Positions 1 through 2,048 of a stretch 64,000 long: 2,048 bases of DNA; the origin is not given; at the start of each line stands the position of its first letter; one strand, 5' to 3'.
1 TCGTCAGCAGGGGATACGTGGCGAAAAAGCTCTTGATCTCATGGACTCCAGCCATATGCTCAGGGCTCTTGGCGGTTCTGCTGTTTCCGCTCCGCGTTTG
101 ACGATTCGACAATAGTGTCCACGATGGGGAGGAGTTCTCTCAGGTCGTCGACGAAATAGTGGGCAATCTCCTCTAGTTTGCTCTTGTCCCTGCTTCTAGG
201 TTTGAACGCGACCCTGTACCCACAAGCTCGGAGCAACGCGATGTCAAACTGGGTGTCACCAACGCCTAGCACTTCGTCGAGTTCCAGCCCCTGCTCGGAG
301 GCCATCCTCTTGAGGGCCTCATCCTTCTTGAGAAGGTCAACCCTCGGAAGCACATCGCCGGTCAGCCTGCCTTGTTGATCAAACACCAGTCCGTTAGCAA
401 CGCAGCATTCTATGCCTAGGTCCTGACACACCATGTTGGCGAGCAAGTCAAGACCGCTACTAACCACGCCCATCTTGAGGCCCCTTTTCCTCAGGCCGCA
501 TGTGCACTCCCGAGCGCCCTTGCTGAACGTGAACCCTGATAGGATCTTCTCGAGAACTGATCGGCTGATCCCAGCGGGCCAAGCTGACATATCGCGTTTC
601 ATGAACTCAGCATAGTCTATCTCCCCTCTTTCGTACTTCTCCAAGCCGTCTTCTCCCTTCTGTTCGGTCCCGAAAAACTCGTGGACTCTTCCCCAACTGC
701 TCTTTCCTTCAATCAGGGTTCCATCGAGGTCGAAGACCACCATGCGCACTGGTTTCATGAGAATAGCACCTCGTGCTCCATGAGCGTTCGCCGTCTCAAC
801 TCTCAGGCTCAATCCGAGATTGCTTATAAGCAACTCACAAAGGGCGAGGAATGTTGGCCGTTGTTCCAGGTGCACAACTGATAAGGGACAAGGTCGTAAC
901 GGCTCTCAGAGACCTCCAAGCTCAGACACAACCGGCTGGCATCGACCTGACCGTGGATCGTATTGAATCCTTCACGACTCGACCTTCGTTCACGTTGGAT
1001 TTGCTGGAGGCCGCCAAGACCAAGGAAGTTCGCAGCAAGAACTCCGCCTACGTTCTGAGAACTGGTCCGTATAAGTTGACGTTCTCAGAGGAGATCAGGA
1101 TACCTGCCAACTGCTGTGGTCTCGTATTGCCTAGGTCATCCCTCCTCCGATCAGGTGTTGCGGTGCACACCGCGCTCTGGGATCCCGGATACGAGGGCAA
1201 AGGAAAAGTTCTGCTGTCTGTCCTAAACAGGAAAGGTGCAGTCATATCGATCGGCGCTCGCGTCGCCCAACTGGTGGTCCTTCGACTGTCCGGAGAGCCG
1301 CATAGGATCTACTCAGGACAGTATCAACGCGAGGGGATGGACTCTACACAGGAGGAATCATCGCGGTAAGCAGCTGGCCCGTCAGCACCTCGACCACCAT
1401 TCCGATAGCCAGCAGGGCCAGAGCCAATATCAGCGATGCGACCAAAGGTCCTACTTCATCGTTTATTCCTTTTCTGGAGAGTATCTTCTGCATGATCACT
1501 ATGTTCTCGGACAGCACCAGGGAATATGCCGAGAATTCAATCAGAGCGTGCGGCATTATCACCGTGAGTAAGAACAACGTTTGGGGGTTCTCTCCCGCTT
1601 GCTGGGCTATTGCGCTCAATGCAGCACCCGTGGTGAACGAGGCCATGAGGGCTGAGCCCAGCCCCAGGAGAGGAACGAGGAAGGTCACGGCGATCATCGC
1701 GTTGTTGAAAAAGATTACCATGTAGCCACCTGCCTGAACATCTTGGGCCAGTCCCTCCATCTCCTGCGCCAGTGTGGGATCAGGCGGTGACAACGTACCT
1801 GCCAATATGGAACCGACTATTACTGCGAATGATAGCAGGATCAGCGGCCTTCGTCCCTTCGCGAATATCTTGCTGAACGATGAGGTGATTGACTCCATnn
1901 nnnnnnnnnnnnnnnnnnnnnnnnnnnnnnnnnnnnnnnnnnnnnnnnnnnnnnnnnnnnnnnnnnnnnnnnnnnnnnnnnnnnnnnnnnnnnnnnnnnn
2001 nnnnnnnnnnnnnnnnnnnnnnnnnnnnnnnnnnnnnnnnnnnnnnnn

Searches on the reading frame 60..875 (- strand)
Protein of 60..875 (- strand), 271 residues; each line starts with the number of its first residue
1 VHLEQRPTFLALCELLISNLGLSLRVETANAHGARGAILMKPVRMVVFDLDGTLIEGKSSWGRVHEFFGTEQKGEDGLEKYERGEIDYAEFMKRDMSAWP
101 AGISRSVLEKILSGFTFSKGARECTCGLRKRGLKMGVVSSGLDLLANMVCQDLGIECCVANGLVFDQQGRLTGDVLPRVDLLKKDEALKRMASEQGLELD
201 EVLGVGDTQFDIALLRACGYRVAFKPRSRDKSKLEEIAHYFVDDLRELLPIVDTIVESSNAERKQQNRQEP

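Call 9: search_protein_families(library=pfam, proteins=[window:60-875:-], max_evalue=0.001)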
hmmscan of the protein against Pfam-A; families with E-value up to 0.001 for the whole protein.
window:60-875:- (271 aa): 4 families
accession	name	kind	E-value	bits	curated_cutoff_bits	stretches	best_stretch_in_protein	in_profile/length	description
PF12710.13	HAD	-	1.1e-14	55.7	27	1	46-216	1-189/189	haloacid dehalogenase-like hydrolase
PF00702.32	Hydrolase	-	3.9e-12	47.4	26.4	1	44-219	2-191/191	haloacid dehalogenase-like hydrolase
PF13419.12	HAD_2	-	4.4e-07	30.6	23.8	0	46-156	1-119/178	Haloacid dehalogenase-like hydrolase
PF08282.18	Hydrolase_3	-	3.1e-06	27.6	20.9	1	183-225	187-229/255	haloacid dehalogenase-like hydrolase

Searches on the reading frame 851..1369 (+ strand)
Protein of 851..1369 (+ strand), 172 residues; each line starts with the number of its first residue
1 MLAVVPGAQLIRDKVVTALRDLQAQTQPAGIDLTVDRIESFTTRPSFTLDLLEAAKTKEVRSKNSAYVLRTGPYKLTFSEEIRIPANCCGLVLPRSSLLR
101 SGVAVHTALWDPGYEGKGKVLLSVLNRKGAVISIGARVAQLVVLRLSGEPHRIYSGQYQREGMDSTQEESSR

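Call 9: search_protein_families(library=pfam, proteins=[window:851-1369:+], max_evalue=0.001)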
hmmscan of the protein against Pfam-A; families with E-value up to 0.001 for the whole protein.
window:851-1369:+ (172 aa): 2 families
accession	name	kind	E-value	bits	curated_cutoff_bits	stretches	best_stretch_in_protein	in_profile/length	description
PF22769.1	DCD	-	1.5e-21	77.6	27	1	11-143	11-150/153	dCTP deaminase-like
PF00692.24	dUTPase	-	1.3e-11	44.9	22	1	62-148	20-106/129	dUTPase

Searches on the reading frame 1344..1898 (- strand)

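Call 9: search_protein_families(library=pfam, proteins=[window:1344-1898:-], max_evalue=0.001)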
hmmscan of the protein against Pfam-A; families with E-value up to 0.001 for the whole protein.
window:1344-1898:- (184 aa): 1 family
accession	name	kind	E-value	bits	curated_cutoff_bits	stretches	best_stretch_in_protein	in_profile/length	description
PF01944.22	SpoIIM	-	2.3e-07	31.3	26.9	1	20-171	3-159/163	Stage II sporulation protein M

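Call 21: search_protein_families(library=ncbifam, proteins=[window:1344-1898:-], max_evalue=0.001)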
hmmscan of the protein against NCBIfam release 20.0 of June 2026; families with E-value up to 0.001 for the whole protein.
window:1344-1898:- (184 aa): 0 families
